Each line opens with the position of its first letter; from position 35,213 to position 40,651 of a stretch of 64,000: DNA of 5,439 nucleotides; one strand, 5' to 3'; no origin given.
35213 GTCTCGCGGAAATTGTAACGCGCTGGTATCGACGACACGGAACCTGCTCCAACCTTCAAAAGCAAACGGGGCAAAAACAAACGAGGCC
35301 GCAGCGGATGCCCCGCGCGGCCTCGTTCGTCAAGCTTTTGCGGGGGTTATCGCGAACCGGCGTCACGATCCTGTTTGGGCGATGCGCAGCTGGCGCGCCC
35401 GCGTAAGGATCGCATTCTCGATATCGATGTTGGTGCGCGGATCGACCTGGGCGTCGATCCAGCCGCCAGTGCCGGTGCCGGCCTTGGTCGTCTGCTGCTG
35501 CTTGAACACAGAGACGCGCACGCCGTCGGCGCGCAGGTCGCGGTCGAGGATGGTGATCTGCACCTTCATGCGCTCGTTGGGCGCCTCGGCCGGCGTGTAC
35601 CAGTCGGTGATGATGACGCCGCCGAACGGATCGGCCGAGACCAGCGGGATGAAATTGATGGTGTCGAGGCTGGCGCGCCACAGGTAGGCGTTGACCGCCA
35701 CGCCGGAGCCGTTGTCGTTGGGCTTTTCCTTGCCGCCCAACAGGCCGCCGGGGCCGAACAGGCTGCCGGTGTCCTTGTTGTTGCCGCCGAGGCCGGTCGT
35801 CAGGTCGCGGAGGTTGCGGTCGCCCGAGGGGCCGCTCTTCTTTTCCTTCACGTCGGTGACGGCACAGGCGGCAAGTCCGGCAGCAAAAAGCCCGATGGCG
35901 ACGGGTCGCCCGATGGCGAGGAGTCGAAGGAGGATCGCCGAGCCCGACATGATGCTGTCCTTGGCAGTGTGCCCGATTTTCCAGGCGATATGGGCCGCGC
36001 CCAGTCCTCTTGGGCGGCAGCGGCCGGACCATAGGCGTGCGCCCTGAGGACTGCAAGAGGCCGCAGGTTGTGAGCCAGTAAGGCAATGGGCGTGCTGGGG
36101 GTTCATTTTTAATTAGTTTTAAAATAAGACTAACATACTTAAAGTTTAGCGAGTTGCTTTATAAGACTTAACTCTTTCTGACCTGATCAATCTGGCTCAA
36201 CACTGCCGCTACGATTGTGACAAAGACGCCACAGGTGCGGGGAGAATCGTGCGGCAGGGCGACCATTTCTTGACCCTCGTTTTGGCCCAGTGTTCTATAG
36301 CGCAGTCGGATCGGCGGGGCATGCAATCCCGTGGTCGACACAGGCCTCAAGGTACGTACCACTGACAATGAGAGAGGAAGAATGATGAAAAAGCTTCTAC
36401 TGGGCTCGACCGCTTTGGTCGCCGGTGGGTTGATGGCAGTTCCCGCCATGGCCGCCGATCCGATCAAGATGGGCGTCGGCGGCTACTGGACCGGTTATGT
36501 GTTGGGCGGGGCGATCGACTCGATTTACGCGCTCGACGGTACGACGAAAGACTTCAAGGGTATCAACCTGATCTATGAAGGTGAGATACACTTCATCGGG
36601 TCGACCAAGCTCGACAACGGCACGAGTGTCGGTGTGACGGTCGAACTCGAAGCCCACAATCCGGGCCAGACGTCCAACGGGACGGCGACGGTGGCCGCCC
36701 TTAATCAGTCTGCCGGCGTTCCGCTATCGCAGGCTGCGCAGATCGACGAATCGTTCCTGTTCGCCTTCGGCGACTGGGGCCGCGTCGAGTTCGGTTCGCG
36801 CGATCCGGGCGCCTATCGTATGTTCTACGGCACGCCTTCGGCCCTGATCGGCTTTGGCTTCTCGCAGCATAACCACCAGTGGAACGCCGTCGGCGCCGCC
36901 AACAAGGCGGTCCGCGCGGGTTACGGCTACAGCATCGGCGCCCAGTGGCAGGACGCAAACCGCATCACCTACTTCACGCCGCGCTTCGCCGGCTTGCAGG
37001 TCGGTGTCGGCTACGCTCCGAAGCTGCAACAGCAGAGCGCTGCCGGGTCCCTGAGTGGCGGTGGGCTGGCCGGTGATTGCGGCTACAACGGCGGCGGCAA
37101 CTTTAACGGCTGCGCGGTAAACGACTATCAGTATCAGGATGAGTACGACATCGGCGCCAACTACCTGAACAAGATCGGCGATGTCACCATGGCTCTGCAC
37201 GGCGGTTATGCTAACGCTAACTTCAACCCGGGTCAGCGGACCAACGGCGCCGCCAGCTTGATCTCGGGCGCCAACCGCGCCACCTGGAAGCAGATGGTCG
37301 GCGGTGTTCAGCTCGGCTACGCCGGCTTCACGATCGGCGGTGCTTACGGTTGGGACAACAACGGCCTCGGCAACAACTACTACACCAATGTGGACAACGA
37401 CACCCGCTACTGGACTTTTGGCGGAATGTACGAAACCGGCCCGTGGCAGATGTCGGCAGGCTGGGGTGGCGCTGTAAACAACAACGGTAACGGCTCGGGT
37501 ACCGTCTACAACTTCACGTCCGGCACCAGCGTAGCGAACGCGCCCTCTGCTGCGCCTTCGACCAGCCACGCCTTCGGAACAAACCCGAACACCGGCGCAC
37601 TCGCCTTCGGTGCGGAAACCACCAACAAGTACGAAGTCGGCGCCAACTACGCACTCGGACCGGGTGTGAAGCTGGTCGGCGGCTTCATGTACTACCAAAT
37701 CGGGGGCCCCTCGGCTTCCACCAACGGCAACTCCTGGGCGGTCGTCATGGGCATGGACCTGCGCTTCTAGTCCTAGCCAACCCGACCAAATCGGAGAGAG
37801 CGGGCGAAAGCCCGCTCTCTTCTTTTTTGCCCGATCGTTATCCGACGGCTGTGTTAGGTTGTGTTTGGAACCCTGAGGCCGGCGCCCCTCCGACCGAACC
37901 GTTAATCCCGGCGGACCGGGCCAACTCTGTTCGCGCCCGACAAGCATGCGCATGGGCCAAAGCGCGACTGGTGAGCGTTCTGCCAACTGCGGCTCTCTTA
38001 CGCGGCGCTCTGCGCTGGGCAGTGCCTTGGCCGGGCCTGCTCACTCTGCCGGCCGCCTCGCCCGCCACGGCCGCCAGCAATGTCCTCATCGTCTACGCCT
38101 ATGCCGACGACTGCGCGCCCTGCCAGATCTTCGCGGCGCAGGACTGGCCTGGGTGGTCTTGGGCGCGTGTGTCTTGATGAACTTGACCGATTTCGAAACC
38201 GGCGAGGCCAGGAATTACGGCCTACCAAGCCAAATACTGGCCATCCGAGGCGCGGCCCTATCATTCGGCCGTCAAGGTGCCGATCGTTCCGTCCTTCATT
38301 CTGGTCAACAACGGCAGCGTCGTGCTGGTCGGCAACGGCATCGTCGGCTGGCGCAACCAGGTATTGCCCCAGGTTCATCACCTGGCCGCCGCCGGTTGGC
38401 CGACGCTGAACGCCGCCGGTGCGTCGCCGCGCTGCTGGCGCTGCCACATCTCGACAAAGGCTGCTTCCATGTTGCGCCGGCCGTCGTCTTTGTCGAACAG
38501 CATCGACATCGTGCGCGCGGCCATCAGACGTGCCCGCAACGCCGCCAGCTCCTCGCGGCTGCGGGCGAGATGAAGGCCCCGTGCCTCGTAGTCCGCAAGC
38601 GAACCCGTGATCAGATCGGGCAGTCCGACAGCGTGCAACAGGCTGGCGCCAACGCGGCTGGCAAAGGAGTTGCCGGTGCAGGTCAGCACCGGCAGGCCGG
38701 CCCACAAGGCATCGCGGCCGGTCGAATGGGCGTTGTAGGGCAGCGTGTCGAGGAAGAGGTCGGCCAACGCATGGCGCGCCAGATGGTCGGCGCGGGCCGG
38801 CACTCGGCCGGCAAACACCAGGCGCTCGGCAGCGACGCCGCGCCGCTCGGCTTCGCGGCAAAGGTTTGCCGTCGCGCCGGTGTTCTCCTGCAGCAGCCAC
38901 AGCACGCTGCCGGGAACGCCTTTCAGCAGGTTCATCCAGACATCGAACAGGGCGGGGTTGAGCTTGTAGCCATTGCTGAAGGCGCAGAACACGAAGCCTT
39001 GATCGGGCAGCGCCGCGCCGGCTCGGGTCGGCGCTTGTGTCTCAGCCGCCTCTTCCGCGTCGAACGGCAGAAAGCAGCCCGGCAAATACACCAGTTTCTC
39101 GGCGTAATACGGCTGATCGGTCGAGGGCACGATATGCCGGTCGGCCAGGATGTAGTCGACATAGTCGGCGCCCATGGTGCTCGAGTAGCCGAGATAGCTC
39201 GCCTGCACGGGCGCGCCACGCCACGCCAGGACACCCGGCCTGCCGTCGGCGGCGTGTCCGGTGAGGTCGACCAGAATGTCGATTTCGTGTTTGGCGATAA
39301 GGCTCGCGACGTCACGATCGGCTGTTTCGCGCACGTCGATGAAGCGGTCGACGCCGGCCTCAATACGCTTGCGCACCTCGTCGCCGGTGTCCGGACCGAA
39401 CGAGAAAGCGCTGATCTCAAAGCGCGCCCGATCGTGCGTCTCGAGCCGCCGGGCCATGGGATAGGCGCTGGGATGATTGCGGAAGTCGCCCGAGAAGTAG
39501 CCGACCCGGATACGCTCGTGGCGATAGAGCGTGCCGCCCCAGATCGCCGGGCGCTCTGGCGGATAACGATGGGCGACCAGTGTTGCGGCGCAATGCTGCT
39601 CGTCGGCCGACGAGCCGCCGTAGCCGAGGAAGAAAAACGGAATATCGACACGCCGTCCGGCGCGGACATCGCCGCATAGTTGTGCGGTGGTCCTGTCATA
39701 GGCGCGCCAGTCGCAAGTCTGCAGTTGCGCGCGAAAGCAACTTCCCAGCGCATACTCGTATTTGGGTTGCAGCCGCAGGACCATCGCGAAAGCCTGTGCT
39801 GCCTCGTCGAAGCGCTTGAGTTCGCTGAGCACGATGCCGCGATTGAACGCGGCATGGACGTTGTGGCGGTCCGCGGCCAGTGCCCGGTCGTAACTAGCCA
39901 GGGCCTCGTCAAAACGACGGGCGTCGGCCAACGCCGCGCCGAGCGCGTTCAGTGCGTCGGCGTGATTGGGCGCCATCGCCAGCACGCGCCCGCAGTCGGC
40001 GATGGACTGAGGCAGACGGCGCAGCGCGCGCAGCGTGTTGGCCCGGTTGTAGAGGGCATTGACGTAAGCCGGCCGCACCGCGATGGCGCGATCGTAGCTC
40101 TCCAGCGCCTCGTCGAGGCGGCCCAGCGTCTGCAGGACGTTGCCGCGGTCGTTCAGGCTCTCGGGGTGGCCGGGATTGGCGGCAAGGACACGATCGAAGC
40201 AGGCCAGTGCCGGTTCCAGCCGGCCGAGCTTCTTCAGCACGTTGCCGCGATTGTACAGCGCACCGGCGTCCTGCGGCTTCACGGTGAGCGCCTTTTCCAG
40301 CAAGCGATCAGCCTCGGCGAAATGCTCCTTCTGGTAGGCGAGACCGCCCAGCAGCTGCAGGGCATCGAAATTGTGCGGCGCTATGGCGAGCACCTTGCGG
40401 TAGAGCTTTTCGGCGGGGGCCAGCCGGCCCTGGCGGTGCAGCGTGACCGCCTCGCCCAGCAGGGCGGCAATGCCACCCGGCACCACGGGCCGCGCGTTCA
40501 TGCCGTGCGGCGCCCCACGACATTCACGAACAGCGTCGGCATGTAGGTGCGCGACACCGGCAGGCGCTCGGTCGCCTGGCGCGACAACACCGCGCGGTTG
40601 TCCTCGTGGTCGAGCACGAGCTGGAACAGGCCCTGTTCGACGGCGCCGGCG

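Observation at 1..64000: About one gene in five is disrupted or reduced to a stub, without any mobile elements in sight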

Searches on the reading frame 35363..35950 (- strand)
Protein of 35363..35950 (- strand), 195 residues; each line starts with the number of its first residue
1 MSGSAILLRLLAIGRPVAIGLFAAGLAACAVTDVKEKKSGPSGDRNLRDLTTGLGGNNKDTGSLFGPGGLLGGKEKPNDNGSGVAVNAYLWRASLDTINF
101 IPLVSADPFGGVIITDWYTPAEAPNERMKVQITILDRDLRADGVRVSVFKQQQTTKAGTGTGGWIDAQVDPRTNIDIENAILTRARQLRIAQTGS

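Call 69: search_protein_families(library=pfam, proteins=[window:35363-35950:-], max_evalue=0.01)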
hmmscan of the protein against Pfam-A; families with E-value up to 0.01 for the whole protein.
window:35363-35950:- (195 aa): 1 family
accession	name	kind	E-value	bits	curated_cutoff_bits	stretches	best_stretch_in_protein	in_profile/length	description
PF12100.13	DUF3576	-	1.5e-42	144.3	25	1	84-190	1-101/101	Domain of unknown function (DUF3576)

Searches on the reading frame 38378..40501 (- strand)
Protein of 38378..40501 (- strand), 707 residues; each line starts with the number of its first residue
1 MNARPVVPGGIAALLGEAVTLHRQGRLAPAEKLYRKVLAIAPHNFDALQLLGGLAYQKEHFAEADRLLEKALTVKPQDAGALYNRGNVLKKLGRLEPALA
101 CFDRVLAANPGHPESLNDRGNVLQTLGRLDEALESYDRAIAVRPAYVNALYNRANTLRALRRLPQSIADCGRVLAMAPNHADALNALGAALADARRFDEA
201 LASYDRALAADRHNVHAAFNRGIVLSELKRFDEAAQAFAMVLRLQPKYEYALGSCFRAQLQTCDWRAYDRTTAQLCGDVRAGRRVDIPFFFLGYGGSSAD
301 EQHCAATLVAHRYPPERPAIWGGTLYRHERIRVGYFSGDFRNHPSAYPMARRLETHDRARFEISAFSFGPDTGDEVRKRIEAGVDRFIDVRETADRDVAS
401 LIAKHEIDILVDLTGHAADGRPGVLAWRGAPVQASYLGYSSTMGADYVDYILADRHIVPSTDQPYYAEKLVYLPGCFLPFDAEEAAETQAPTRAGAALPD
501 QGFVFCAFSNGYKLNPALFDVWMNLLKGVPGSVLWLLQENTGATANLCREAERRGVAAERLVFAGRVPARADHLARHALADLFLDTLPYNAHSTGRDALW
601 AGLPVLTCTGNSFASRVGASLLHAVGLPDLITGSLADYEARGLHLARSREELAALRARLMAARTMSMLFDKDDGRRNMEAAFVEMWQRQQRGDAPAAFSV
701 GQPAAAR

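Call 69: search_protein_families(library=pfam, proteins=[window:38378-40501:-], max_evalue=0.01)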
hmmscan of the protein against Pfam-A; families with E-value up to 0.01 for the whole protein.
window:38378-40501:- (707 aa): 21 families
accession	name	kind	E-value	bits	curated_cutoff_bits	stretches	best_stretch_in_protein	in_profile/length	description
PF13844.12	Glyco_transf_41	-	1.6e-78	264.7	25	2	491-671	357-536/543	Glycosyl transferase family 41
PF00515.34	TPR_1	-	3.3e-42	141.1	27.8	5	81-111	3-33/34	Tetratricopeptide repeat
PF07719.23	TPR_2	-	6.1e-38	126.2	27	5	80-112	2-34/34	Tetratricopeptide repeat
PF13431.12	TPR_17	-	2.1e-28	96.6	24.4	3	101-134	1-34/34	Tetratricopeptide repeat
PF13181.12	TPR_8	-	1.6e-27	93.7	25.7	2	80-111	2-33/34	Tetratricopeptide repeat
PF13432.12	TPR_16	-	4.9e-25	88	32.7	4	186-248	2-64/65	Tetratricopeptide repeat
PF13424.12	TPR_12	-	5.3e-25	87.9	30.1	3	79-144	3-76/77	Tetratricopeptide repeat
PF13414.12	TPR_11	-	5.5e-23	80.8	26.8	3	126-157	7-38/42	TPR repeat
PF14559.12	TPR_19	-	1.3e-21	77.1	25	3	191-249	1-59/68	Tetratricopeptide repeat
PF13371.12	TPR_9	-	2.1e-16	60.2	35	3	93-157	9-65/73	Tetratricopeptide repeat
PF13374.12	TPR_10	-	1.4e-15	57.1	27.5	1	115-143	4-32/42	Tetratricopeptide repeat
PF13428.12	TPR_14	-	5.1e-14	51.8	23.5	0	114-155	2-43/44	Tetratricopeptide repeat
PF13176.12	TPR_7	-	2.8e-12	46.1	27.9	0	183-212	1-30/36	Tetratricopeptide repeat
PF12895.13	ANAPC3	-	7.1e-09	36.3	27.2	1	24-104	2-81/82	Anaphase-promoting complex, cyclosome, subunit 3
PF23914.1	TPR_CcmH_CycH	-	1.5e-07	31.8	42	1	25-78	101-154/158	Cytochrome c-type biogenesis protein H TPR domain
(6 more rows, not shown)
